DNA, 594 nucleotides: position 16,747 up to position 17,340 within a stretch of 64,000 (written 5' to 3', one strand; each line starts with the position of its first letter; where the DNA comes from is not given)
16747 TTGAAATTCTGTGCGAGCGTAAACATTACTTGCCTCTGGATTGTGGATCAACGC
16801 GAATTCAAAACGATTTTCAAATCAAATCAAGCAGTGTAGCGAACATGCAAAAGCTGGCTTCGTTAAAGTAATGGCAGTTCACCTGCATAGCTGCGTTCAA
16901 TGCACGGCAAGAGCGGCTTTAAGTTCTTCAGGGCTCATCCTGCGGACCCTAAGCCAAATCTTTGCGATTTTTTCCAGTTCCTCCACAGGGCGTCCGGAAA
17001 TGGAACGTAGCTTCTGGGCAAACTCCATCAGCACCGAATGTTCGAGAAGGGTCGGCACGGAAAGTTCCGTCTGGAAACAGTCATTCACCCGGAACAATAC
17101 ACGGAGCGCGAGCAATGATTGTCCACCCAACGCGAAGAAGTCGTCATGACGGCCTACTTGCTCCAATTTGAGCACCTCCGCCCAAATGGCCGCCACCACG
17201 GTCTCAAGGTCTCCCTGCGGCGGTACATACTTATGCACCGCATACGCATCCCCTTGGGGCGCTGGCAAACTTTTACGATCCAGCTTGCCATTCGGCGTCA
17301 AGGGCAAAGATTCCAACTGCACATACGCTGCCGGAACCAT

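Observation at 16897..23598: No chain-release domain, a loading-type module in the last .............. gene, and duplicated docking heads/tails imply a non-colinear assembly order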

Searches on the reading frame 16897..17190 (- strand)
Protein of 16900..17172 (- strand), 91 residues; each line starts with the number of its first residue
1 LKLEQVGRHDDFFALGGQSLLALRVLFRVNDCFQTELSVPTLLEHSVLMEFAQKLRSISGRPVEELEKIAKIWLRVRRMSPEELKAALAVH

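Call 15: find_homologous_proteins(query=window:16900-17172:-, max_evalue=0.001)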
Query seq(91 aa) (91 aa): 15 proteins with E <= 0.001 among 23 candidates.
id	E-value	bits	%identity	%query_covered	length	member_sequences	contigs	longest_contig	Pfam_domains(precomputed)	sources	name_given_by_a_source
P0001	9.0e-50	184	99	100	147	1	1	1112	PF00550.32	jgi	jgi:hypothetical protein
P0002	1.8e-46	173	95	100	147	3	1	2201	PF00550.32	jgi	jgi:hypothetical protein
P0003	5.4e-46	172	93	100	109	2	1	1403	PF00550.32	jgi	jgi:hypothetical protein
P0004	1.1e-44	168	91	100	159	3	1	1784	PF00550.32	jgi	jgi:hypothetical protein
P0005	5.9e-41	156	85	100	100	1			PF00550.32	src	-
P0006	1.7e-40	154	89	97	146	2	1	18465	PF00550.32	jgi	jgi:hypothetical protein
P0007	1.7e-38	148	82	100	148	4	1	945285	PF00550.32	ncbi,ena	-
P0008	3.0e-38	147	85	95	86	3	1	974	PF00550.32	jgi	jgi:hypothetical protein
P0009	4.0e-38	147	83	97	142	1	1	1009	PF00550.32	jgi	jgi:hypothetical protein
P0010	5.7e-38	146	85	97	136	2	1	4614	PF00550.32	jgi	jgi:hypothetical protein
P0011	3.2e-31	125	71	100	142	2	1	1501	PF00550.32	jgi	jgi:hypothetical protein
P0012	4.0e-31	124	73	100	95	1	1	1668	PF00550.32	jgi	jgi:hypothetical protein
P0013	5.9e-31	124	71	100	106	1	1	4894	PF00550.32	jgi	jgi:hypothetical protein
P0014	8.5e-27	111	66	97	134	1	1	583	PF00550.32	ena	-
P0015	9.3e-26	107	81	69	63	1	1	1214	-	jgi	jgi:hypothetical protein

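Call 16: find_encoding_contigs(protein=P0007, flank=10000, max_places=4)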
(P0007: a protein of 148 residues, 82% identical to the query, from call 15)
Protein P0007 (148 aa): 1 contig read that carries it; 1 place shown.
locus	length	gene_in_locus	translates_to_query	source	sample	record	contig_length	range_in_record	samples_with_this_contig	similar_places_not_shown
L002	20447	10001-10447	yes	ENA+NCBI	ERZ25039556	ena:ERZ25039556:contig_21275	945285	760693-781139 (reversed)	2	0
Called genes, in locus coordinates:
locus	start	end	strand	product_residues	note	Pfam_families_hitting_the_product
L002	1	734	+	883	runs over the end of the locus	PF00668:Condensation, PF00501:AMP-binding, PF13193:AMP-binding_C, PF00550:PP-binding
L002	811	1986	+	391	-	PF00668:Condensation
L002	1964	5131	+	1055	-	PF00668:Condensation, PF00501:AMP-binding, PF13193:AMP-binding_C, PF00550:PP-binding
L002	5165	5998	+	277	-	PF00501:AMP-binding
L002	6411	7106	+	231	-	PF13193:AMP-binding_C (faint)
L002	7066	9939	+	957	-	PF00668:Condensation, PF00501:AMP-binding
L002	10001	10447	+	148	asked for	PF00550:PP-binding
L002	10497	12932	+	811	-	PF12704:MacB_PCD, PF02687:FtsX, PF12704:MacB_PCD, PF02687:FtsX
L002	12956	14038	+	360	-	-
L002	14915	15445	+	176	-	PF03415:Peptidase_C11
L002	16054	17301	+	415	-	PF13424:TPR_12 (faint), PF13432:TPR_16 (faint), PF17874:TPR_MalT (faint), PF13181:TPR_8 (faint), PF13428:TPR_14 (faint), PF00515:TPR_1 (faint), PF07719:TPR_2 (faint), PF13414:TPR_11 (faint)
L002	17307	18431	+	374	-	PF07719:TPR_2 (faint), PF12770:CHAT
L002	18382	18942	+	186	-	PF12770:CHAT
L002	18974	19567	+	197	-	-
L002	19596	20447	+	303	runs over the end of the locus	-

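Call 17: find_encoding_contigs(protein=P0006, flank=10000, max_places=4)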
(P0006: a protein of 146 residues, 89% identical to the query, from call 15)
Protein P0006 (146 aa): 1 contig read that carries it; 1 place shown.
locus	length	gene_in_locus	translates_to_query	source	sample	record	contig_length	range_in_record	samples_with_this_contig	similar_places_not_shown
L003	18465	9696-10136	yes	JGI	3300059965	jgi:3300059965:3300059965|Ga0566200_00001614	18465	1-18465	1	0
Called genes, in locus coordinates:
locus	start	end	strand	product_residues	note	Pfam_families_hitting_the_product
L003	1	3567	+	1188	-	?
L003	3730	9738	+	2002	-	PF00501:AMP-binding, PF08241:Methyltransf_11 (weak), PF08242:Methyltransf_12, PF13649:Methyltransf_25 (weak), PF13847:Methyltransf_31, PF00550:PP-binding, PF00668:Condensation, PF00501:AMP-binding, +2 more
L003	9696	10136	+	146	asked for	PF00550:PP-binding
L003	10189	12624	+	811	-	PF12704:MacB_PCD, PF02687:FtsX, PF12704:MacB_PCD, PF02687:FtsX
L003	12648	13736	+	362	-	-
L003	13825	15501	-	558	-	PF18456:CmlA_N, PF13483:Lactamase_B_3, PF00753:Lactamase_B (weak), PF12706:Lactamase_B_2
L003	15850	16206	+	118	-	-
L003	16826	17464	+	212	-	PF08401:ArdcN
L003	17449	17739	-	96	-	-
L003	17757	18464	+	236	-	?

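Call 26: search_protein_families(library=ncbifam, proteins=[L002:12956-14038:+], max_evalue=0.01)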
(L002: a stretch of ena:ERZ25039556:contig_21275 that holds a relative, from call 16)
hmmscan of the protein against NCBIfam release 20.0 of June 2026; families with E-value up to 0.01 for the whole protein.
L002:12956-14038:+ (360 aa): 0 families

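Call 58: predict_structure(alignment_id=A1)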
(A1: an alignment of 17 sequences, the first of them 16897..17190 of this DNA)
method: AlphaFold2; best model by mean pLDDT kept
length: 97 residues; sequences in the alignment: 17
mean_pLDDT: 59.1   pTM: 0.39
mean pLDDT of the five models: 59.1, 52.3, 52.0, 50.3, 47.4
residues with pLDDT >= 90: 0; 70-90: 20; 50-70: 54; < 50: 23
segments of 3 or more residues with pLDDT < 50: 1-22
pLDDT, mean of each block of 10 residues (from residue 1): 37 37 54 60 62 63 69 68 74 70
secondary structure, 60 per line:
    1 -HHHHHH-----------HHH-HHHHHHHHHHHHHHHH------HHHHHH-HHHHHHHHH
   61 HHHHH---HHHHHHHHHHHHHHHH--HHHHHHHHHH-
elements in order: H2-7 H23-38 H45-50 H52-65 H69-84 H87-96
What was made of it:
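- The AF2 model of T+tail has low confidence (pLDDT 59, call 58), and multimer modelling was not available.
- Tried and rejected: AF2 of T+tail was too uncertain for a fold search (call 58).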

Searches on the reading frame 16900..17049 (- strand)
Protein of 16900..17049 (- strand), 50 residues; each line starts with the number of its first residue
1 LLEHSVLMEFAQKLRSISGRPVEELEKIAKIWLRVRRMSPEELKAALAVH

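Call 27: search_protein_families(library=pfam, proteins=[window:16900-17049:-], max_evalue=10)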
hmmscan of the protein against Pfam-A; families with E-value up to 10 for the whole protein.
seq(50 aa): 0 families

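Call 70: search_solved_structures(query=window:16900-17049:-, max_evalue=10)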
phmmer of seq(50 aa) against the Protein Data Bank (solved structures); distinct sequences matched with E-value up to 10: 9.
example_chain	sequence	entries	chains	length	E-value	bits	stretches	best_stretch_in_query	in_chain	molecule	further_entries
5byo_A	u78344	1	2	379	0.016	18.7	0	8-32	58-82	dTor_12x31L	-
4yxz_A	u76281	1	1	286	0.017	18.7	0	8-32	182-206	dTor_9x31L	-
7udk_A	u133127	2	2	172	0.13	15.9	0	18-39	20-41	Designed helical repeat protein (DHR) RPB_LRP2_R4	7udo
4yxy_A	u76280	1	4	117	0.47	14.2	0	8-32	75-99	dTor_9x31L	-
7mcc_A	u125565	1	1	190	0.86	13.4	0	21-48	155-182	AI-designed TIM-barrel F2C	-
7smj_A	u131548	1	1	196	1.1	13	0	21-48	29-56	AI-designed TIM-barrel F2N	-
4e8g_A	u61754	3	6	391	1.4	12.8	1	14-37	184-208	Mandelate racemase/muconate lactonizing enzyme, N-terminal domain protein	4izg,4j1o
7yll_A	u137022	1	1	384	1.6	12.6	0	8-32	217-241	DNA polymerase IV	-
8vc8_A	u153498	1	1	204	3.4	11.6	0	11-31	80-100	HEM_3.C9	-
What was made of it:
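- On PAX-type T-domain-assisted docking: However, the AF2 model of T+tail is unreliable (pLDDT 59, call 58) and there is no sequence match to solved structures (call 70).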

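Call 75: search_protein_representatives(protein=window:16900-17046:-)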
Query: 49 residues. Proteins with E-value up to 0.001 (for the whole library): 9; up to 1e-10: 1; up to 1e-30: 0. The best 9 are listed.
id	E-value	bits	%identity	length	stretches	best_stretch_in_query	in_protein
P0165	2.3e-13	64.4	76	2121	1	1-49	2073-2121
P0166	1.8e-10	55.5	73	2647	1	1-49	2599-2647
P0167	2.1e-10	55.3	69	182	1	1-48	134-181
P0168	7.4e-09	50.5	68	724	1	1-47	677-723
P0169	2.9e-08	48.7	67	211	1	1-48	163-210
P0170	1.0e-07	47.1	67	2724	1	1-48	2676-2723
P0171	2.9e-07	45.6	65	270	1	1-48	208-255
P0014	3.7e-07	45.3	57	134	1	1-47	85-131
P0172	2.1e-04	36.8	36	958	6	7-46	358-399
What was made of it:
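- The tail type always sits at the extreme C-terminus and is rare: 8 real hits among 1.84 billion representative proteins (call 75). The tails sit at the extreme C-terminus in every homolog (call 75).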
